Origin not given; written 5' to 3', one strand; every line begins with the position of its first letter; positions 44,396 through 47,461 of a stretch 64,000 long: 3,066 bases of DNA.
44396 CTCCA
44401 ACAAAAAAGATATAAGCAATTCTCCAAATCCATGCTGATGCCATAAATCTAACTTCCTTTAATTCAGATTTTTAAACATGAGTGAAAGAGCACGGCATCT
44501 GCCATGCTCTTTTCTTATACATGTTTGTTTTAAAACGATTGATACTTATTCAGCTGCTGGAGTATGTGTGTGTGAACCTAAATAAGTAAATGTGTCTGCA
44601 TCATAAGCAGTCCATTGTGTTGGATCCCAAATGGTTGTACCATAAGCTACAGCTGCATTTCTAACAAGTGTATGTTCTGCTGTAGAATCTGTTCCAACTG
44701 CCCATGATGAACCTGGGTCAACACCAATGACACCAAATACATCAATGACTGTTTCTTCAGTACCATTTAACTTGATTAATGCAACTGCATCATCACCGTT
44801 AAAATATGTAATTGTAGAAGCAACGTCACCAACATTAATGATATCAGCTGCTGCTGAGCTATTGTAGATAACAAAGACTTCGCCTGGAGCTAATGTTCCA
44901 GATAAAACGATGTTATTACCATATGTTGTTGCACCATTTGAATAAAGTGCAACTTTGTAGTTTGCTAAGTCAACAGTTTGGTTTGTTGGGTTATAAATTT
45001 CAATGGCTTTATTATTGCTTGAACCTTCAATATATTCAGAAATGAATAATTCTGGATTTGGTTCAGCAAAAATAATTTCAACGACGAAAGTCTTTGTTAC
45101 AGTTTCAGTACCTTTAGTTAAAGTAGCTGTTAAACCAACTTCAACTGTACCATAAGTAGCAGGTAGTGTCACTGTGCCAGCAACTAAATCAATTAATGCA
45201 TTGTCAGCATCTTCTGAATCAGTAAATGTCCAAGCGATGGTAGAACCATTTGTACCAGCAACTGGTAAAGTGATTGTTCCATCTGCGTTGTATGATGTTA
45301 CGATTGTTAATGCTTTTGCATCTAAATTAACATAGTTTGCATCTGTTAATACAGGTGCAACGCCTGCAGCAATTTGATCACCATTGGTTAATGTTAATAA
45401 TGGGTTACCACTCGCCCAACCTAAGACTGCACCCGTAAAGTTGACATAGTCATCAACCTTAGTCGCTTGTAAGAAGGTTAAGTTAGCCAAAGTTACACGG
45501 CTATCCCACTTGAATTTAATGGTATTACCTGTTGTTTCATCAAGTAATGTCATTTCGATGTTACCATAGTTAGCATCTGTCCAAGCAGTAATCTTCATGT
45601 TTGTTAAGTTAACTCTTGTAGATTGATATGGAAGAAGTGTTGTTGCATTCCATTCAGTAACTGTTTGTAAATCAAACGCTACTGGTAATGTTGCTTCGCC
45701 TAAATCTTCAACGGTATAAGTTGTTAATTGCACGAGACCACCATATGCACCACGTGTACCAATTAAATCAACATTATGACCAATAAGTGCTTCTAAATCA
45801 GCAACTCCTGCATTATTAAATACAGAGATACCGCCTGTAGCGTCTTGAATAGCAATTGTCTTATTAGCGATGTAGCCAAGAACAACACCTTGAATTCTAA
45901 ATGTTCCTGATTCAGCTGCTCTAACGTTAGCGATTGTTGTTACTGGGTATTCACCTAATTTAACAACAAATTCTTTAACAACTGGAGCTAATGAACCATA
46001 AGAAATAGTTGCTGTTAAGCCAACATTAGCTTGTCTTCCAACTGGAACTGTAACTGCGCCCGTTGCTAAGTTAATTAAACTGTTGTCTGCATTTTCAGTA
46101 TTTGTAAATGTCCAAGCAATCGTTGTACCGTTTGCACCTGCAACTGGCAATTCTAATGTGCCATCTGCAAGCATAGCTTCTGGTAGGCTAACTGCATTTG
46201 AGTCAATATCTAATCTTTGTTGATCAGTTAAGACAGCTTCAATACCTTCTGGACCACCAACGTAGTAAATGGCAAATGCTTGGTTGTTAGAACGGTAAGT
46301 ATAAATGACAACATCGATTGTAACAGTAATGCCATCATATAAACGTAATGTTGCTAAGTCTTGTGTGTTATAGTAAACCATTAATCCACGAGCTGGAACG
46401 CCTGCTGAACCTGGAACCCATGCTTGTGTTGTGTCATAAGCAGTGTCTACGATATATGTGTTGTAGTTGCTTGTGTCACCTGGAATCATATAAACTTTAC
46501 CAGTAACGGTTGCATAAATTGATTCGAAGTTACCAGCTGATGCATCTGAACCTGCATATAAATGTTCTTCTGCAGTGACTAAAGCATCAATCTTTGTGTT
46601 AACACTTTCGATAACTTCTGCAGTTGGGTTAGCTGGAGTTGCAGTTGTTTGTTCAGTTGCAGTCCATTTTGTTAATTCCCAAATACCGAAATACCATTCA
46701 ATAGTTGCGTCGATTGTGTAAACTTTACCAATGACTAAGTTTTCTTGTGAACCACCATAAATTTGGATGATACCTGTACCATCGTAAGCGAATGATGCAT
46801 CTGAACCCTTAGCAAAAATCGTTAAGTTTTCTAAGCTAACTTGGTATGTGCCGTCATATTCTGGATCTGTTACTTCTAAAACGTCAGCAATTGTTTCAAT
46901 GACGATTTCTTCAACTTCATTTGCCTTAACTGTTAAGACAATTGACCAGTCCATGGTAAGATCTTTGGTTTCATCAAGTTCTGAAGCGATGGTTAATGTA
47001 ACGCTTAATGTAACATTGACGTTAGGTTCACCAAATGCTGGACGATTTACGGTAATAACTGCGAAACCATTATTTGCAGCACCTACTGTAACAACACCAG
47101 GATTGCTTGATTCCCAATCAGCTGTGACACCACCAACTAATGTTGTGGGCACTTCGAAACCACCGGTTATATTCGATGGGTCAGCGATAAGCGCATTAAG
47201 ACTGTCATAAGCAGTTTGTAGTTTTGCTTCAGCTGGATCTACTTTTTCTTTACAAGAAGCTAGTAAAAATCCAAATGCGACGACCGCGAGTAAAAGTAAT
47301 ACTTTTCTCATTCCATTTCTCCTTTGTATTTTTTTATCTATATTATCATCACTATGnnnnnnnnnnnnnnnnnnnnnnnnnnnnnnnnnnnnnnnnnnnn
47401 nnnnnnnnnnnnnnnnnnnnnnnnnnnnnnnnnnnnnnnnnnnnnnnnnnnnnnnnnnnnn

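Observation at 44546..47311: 921-aa non-catalytic lipoprotein with RPA-like tandem OB folds, Ig spacers and a distal lamin-tail domain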

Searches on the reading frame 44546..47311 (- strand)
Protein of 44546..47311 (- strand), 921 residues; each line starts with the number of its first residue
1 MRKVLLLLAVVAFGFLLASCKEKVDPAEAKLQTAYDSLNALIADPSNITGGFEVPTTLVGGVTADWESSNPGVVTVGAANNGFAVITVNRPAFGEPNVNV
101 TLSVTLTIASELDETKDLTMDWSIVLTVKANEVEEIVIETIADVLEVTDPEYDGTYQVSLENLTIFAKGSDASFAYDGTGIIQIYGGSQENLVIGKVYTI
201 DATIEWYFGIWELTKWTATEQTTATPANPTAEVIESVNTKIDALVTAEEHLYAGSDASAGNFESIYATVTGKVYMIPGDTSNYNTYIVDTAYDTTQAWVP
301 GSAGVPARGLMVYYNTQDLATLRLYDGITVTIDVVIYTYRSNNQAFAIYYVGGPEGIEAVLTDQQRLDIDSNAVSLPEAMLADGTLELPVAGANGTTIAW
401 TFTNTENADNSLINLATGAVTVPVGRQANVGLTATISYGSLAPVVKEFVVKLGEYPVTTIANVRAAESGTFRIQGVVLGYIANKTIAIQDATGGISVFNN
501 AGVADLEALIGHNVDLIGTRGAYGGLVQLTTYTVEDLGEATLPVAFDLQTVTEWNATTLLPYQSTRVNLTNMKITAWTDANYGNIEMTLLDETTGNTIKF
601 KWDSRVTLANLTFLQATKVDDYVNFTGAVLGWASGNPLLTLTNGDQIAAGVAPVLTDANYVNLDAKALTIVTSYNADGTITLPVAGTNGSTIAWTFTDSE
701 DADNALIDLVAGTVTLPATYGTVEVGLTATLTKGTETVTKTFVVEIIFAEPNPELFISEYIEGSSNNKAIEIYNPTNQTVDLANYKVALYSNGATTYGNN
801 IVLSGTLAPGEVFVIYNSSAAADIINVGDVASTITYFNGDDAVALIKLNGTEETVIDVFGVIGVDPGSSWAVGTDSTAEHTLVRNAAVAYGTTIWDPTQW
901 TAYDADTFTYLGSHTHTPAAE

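Call 3: search_protein_families(library=pfam, proteins=[window:44546-47311:-], max_evalue=0.1)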
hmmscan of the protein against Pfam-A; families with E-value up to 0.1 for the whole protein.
window:44546-47311:- (921 aa): 2 families
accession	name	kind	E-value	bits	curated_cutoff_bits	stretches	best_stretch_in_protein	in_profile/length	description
PF20578.4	aBig_2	-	1.2e-25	89.5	27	3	662-746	2-86/89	Atrophied bacterial Ig domain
PF00932.25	LTD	-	1.2e-18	67.9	34.3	1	751-860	4-106/109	Lamin Tail Domain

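Call 4: search_protein_families(library=ncbifam, proteins=[window:44546-47311:-], max_evalue=0.1)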
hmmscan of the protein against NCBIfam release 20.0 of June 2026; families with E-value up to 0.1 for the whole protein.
window:44546-47311:- (921 aa): 3 families
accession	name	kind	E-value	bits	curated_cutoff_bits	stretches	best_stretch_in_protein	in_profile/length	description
NF033680.1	exonuc_ExeM-GG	exception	5.4e-30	104.1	1300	1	752-915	23-175/884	extracellular exonuclease ExeM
TIGR02313.1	HpaI-NOT-DapA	exception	0.012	14.4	396.7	1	650-774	4-134/294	2,4-dihydroxyhept-2-ene-1,7-dioic acid aldolase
NF050142.1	PG1828_fam_lipo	equivalog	0.058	14.1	50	1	1-44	1-43/59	PG1828 family lipoprotein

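Call 6: find_homologous_proteins(query=window:44546-47311:-, max_evalue=0.00001)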
Query window:44546-47311:- (921 aa): 139 proteins with E <= 0.00001 among 8000 candidates; the best 120 are listed.
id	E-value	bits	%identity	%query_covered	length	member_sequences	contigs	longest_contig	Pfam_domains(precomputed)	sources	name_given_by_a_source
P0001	0.0e+0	1574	79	100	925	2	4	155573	PF00932.26,PF20578.5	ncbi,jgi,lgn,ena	jgi:hypothetical protein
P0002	0.0e+0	1337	67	100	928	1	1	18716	PF00932.26,PF20578.5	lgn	-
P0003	0.0e+0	1310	68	97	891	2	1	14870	PF00932.26,PF20578.5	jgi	jgi:hypothetical protein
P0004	0.0e+0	1042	61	100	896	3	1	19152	PF00932.26,PF20578.5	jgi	jgi:hypothetical protein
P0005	0.0e+0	1019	57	99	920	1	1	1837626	PF00932.26,PF20578.5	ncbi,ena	-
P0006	0.0e+0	1011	55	99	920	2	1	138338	PF00932.26,PF20578.5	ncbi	ncbi:MAG: immunoglobulin-like domain-containing protein [Acholeplasmataceae bacterium]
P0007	4.9e-293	993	56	100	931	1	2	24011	PF00932.26,PF20578.5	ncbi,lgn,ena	-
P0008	4.1e-287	973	54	98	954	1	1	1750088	PF00932.26,PF20578.5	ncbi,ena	-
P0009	7.2e-279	946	56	100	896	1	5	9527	PF00932.26,PF20578.5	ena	-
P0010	4.9e-260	884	53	99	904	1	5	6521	PF00932.26,PF20578.5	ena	-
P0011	1.6e-257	875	50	99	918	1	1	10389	PF00932.26,PF20578.5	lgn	-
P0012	2.1e-255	868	51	75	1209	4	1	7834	PF04076.20,PF00932.26,PF20578.5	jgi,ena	-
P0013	1.3e-252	859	50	75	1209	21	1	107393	PF04076.20,PF00932.26,PF20578.5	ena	-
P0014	1.2e-251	856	50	100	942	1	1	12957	PF00932.26,PF20578.5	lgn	-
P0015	4.3e-249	847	50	100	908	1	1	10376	PF00932.26,PF20578.5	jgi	jgi:hypothetical protein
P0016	1.4e-244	832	46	98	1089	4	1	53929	PF00932.26,PF20578.5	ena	-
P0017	5.6e-239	814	46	97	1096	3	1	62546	PF00932.26,PF20578.5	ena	-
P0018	6.1e-233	794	47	100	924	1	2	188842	PF00932.26,PF20578.5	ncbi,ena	-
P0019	9.0e-217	740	48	75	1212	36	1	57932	PF04076.20,PF00932.26,PF20578.5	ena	-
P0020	4.0e-216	738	45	99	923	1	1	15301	PF00932.26,PF20578.5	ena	-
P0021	6.5e-214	731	51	54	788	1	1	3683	PF00932.26,PF20578.5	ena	-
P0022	2.5e-213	729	52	80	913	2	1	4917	PF20578.5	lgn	-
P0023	1.0e-212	727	46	99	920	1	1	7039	PF00932.26,PF20578.5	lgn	-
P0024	1.0e-211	724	48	66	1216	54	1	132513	PF04076.20,PF00932.26,PF20578.5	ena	-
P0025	7.2e-210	718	46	66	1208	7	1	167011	PF04076.20,PF00932.26,PF01336.32,PF20578.5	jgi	jgi:uncharacterized protein YdeI (BOF family)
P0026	2.5e-205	703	46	99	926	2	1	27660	PF00932.26,PF20578.5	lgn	-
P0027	5.3e-205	702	50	83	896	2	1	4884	PF20578.5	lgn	-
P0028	3.3e-198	679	44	99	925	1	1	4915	PF00932.26,PF20578.5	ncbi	-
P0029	9.8e-198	678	43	99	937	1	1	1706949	PF00932.26,PF20578.5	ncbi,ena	-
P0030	6.8e-196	671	50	75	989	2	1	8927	PF04076.20,PF01336.32,PF20578.5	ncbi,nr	ncbi:MAG TPA: hypothetical protein DC003_00315, partial [Acholeplasmataceae bacterium]|nr:hypothetic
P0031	4.8e-195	669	45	99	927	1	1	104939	PF00932.26,PF20578.5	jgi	-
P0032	6.8e-195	668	48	81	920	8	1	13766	PF20578.5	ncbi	-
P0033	8.8e-195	668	46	70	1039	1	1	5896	PF00932.26,PF20578.5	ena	-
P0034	1.8e-193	663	44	99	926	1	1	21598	PF00932.26,PF20578.5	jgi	jgi:hypothetical protein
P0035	4.0e-191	656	43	99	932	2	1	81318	PF00932.26,PF20578.5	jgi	jgi:hypothetical protein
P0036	2.2e-190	653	50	75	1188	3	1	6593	PF04076.20,PF20578.5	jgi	-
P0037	2.5e-190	653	43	99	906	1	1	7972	PF00932.26,PF20578.5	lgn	-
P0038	1.4e-187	644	46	88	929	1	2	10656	PF00932.26,PF20578.5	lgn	-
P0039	1.1e-186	641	44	99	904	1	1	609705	PF00932.26,PF20578.5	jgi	-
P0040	2.1e-185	637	44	97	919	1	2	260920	PF00932.26,PF20578.5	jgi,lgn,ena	jgi:hypothetical protein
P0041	8.8e-185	635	42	100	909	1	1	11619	PF00932.26,PF20578.5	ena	-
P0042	1.3e-183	631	44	100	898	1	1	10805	PF00932.26,PF20578.5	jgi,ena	-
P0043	6.8e-183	628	48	70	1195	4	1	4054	PF04076.20,PF20578.5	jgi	jgi:uncharacterized protein YdeI (BOF family)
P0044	2.0e-182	627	44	72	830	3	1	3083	PF00932.26,PF20578.5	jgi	jgi:hypothetical protein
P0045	3.3e-182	626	49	75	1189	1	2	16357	PF04076.20,PF20578.5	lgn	-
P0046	5.0e-182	626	47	75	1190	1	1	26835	PF04076.20,PF20578.5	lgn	-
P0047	1.8e-181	624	46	82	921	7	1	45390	PF20578.5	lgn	-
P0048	5.7e-181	622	46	81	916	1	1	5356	PF20578.5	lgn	-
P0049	2.1e-180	620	41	100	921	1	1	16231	PF00932.26,PF20578.5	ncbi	-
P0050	8.0e-180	618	46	81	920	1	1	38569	PF20578.5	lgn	-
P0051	1.7e-179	617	47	81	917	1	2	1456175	PF20578.5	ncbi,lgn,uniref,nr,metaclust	ncbi:immunoglobulin-like domain-containing protein [Acholeplasma hippikon]|uniref:Atrophied bacteria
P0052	1.7e-177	611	46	81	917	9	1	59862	PF20578.5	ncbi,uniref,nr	ncbi:hypothetical protein HXX03_05510 [Acholeplasma laidlawii]|uniref:immunoglobulin-like domain-con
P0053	5.1e-177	609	53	63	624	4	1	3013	PF20578.5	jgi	-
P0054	2.0e-176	607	46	81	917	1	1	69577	PF20578.5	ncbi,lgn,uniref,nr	ncbi:hypothetical protein IY230_04195 [Acholeplasma laidlawii]|uniref:immunoglobulin-like domain-con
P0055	2.2e-176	607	43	96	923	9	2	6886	PF00932.26,PF20578.5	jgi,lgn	jgi:hypothetical protein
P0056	2.6e-176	607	43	96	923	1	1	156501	PF00932.26,PF20578.5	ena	-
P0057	6.2e-176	605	56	57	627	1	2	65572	PF20578.5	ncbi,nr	ncbi:MAG: hypothetical protein PHW37_01135 [Acholeplasmataceae bacterium]|nr:hypothetical protein [A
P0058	6.5e-176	605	55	58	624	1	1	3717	PF20578.5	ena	-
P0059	1.2e-175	604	48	75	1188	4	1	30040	PF04076.20,PF20578.5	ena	-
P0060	1.4e-175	604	42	97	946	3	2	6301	PF00932.26,PF20578.5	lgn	-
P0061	1.6e-175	604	56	57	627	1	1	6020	PF20578.5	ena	-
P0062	4.3e-173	596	55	58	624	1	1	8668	PF20578.5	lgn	-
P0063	7.5e-173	595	42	99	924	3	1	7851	PF00932.26,PF20578.5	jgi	jgi:hypothetical protein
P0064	1.6e-172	594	47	75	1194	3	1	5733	PF04076.20,PF20578.5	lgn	-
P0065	6.6e-172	592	49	63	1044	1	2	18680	PF04076.20,PF01336.32,PF20578.5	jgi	jgi:uncharacterized protein YdeI (BOF family)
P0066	1.1e-171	591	45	80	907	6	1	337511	PF20578.5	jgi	jgi:hypothetical protein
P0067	1.2e-171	591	43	96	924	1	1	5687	PF00932.26,PF20578.5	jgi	jgi:hypothetical protein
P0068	2.0e-171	590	55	58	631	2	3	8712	PF20578.5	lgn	-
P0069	4.1e-171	589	51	63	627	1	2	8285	PF20578.5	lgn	-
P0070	5.9e-171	589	37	62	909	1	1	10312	PF00932.26,PF01336.32,PF20578.5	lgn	-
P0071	9.5e-171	588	51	63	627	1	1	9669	PF20578.5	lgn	-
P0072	1.4e-170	588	42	97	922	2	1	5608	PF00932.26,PF20578.5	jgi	-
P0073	3.2e-170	586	42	97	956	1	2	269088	PF00932.26,PF20578.5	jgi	jgi:hypothetical protein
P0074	9.2e-170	585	44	81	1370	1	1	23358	PF20578.5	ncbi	-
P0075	2.6e-169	583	46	78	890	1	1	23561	PF20578.5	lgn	-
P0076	5.0e-168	579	40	99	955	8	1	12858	PF00932.26,PF20578.5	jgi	jgi:hypothetical protein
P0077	1.7e-166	574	54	58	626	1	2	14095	PF20578.5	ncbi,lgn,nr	ncbi:MAG: immunoglobulin-like domain-containing protein [Acholeplasmataceae bacterium]|nr:OB-fold nu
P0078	1.1e-164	568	54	57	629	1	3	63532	PF20578.5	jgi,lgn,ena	-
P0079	9.0e-163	562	46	78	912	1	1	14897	PF20578.5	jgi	-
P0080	8.8e-162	559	42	97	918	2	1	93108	PF00932.26,PF20578.5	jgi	jgi:hypothetical protein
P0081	6.6e-161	556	41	99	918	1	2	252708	PF00932.26,PF20578.5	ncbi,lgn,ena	-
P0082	9.2e-161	555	43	81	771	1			PF20578.5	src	-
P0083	7.6e-160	552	42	97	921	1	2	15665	PF00932.26,PF20578.5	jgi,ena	jgi:hypothetical protein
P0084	7.8e-160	552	41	99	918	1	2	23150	PF00932.26,PF20578.5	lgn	-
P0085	8.7e-158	545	43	81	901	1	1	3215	PF20578.5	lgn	-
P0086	5.6e-154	533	47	58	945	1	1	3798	PF00932.26,PF20578.5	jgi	jgi:hypothetical protein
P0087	1.2e-153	532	40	100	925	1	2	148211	PF00932.26,PF20578.5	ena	-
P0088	3.4e-153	530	44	81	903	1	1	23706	PF20578.5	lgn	-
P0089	4.7e-153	530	42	81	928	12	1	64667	PF20578.5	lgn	-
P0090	2.0e-151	524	44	76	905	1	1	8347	PF20578.5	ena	-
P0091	3.7e-148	513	40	99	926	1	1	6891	PF00932.26,PF20578.5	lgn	-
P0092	7.5e-145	503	37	99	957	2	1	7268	PF00932.26,PF20578.5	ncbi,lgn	-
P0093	7.4e-142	493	38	97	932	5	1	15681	PF00932.26,PF20578.5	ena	-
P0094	9.2e-142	492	40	69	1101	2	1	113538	PF20578.5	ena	-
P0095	1.4e-141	492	39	99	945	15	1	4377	PF00932.26,PF20578.5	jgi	jgi:hypothetical protein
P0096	1.7e-140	488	42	81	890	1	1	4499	PF20578.5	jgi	jgi:hypothetical protein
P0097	5.4e-139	483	46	63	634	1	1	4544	PF20578.5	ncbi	-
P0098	2.2e-134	468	41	86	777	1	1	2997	PF00932.26,PF20578.5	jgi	jgi:hypothetical protein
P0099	2.8e-134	468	46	63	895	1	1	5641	PF20578.5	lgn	-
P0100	9.2e-129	449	46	58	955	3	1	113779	PF20578.5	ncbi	ncbi:MAG: immunoglobulin-like domain-containing protein [Bacilli bacterium]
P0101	2.6e-126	441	39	84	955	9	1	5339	PF20578.5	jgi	-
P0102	1.1e-125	439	46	59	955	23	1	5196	PF20578.5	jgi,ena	-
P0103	2.2e-125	438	46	59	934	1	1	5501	PF20578.5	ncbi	ncbi:MAG: hypothetical protein RIS53_316 [Bacillota bacterium]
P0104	6.2e-125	437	38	70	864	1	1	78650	PF01336.32,PF20578.5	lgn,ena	-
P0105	1.7e-124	435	40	69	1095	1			PF20578.5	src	-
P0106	2.7e-123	431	36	99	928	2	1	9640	PF00932.26,PF20578.5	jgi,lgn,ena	jgi:hypothetical protein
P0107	3.4e-121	424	45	58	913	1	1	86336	PF20578.5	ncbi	-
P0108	4.4e-121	424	45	58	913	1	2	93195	PF20578.5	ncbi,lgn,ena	-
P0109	5.1e-121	424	45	58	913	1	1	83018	PF20578.5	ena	-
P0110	2.2e-119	418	47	55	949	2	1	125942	PF20578.5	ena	-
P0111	3.0e-119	418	48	55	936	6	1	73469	PF20578.5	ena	-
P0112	3.4e-119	418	47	55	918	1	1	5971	PF20578.5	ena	-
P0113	3.4e-119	418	43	63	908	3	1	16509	PF20578.5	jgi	jgi:hypothetical protein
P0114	2.5e-118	415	45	58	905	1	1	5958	PF20578.5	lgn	-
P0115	2.5e-118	415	45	58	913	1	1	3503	PF20578.5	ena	-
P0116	9.0e-118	413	45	58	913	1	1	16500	PF20578.5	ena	-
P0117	1.1e-116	409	45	58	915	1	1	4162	PF20578.5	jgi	jgi:hypothetical protein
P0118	2.0e-116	408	44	58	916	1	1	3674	PF20578.5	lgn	-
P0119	3.4e-116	408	35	76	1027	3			PF20578.5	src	-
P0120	4.9e-116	407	43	63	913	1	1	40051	PF20578.5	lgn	-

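Call 9: search_solved_structures(query=A1, max_evalue=1, show_alignments=2)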
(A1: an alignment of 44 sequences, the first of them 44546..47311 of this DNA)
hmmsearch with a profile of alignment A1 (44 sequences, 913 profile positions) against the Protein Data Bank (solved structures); distinct sequences matched with E-value up to 1: 4.
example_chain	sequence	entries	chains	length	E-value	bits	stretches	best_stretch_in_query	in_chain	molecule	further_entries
5ho0_A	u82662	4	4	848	3.4e-14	55.4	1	651-745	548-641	Extracellular arabinanase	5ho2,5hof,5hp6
5ho9_A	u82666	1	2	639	1.7e-13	53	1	651-739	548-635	Extracellular arabinanase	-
9sf8_A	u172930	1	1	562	0.86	11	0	469-538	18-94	Endonuclease/exonuclease/phosphatase domain-containing protein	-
9sf9_A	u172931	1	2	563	0.98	10.9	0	469-538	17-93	Endonuclease/exonuclease/phosphatase domain-containing protein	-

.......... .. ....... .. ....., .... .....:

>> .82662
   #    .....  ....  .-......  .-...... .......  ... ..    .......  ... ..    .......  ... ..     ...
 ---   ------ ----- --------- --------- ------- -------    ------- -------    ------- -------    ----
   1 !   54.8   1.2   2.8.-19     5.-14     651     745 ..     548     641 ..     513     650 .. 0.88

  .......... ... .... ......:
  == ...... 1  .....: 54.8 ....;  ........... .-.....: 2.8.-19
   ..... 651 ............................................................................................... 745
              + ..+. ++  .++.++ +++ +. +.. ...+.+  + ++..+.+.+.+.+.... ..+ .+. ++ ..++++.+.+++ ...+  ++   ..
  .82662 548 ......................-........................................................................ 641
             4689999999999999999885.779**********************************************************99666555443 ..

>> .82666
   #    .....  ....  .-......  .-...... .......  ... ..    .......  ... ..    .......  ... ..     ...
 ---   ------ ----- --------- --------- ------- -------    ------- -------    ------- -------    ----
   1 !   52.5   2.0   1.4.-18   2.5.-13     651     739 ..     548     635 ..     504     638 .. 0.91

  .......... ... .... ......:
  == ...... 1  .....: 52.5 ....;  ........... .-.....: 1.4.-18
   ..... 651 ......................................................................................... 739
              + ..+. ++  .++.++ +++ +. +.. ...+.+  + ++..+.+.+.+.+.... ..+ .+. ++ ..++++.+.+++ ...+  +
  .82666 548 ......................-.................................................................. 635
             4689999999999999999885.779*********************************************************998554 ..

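Call 14: find_encoding_contigs(protein=P0051, flank=10000, max_places=2)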
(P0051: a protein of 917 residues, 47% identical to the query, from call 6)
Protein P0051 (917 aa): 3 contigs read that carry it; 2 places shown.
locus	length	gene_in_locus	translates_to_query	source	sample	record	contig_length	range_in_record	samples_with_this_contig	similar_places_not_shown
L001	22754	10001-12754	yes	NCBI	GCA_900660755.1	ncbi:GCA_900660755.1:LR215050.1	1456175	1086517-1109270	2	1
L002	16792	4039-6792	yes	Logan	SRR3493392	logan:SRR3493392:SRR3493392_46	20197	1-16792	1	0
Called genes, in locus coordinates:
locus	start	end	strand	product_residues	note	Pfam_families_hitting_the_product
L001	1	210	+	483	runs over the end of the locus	PF02096:60KD_IMP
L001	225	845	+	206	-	PF14804:Jag_N (weak), PF13083:KH_KhpA-B (weak), PF01424:R3H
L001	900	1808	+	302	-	-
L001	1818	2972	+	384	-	PF02646:RmuC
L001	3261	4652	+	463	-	PF01336:tRNA_anti-codon, PF00152:tRNA-synt_2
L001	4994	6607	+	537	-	PF00005:ABC_tran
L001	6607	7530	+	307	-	PF00528:BPD_transp_1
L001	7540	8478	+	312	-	PF00528:BPD_transp_1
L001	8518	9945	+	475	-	PF13416:SBP_bac_8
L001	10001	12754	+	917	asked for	PF20578:aBig_2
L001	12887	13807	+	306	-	-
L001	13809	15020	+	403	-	PF00932:LTD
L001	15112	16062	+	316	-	PF01368:DHH, PF02272:DHHA1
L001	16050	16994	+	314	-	PF01368:DHH, PF02272:DHHA1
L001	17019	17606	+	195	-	PF02308:MgtC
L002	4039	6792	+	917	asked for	PF20578:aBig_2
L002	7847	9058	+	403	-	PF00932:LTD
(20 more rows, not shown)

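Call 22: search_protein_families(library=pfam, proteins=[P0025, P0070, P0104, P0051, P0077], max_evalue=0.01)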
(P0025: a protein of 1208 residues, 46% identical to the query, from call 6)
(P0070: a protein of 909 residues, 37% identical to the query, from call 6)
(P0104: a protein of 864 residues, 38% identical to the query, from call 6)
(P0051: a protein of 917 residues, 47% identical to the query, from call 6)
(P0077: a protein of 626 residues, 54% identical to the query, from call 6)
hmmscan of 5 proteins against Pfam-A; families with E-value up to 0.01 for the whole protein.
P0025 (1208 aa): 4 families
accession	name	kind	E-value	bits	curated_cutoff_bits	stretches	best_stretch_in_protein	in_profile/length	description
PF20578.4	aBig_2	-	3.2e-23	81.8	27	2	386-449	23-86/89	Atrophied bacterial Ig domain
PF00932.25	LTD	-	1.7e-17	64.2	34.3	1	1043-1152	2-107/109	Lamin Tail Domain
PF04076.19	BOF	-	2e-13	50.8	25.8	2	843-883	23-63/103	Bacterial OB fold (BOF) protein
PF01336.31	tRNA_anti-codon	-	5.7e-08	33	27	0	482-526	18-60/75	OB-fold nucleic acid binding domain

P0070 (909 aa): 3 families
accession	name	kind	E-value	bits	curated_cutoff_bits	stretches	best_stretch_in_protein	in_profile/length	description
PF20578.4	aBig_2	-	9.2e-31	105.9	27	3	661-734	16-88/89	Atrophied bacterial Ig domain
PF00932.25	LTD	-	1.6e-17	64.3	34.3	1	741-849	6-107/109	Lamin Tail Domain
PF01336.31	tRNA_anti-codon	-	2.8e-08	34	27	0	451-518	7-74/75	OB-fold nucleic acid binding domain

P0104 (864 aa): 2 families
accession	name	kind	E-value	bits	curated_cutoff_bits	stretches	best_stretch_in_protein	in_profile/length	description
PF20578.4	aBig_2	-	3.9e-10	39.8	27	1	44-128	17-87/89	Atrophied bacterial Ig domain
PF01336.31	tRNA_anti-codon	-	1.2e-09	38.4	27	0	678-747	4-72/75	OB-fold nucleic acid binding domain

P0051 (917 aa): 1 family
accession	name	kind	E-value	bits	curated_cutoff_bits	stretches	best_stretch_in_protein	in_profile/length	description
PF20578.4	aBig_2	-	3.2e-22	78.6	27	3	680-736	26-85/89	Atrophied bacterial Ig domain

P0077 (626 aa): 1 family
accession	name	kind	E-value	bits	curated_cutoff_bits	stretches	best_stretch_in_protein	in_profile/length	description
PF20578.4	aBig_2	-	4e-17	62.2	27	2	382-444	23-86/89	Atrophied bacterial Ig domain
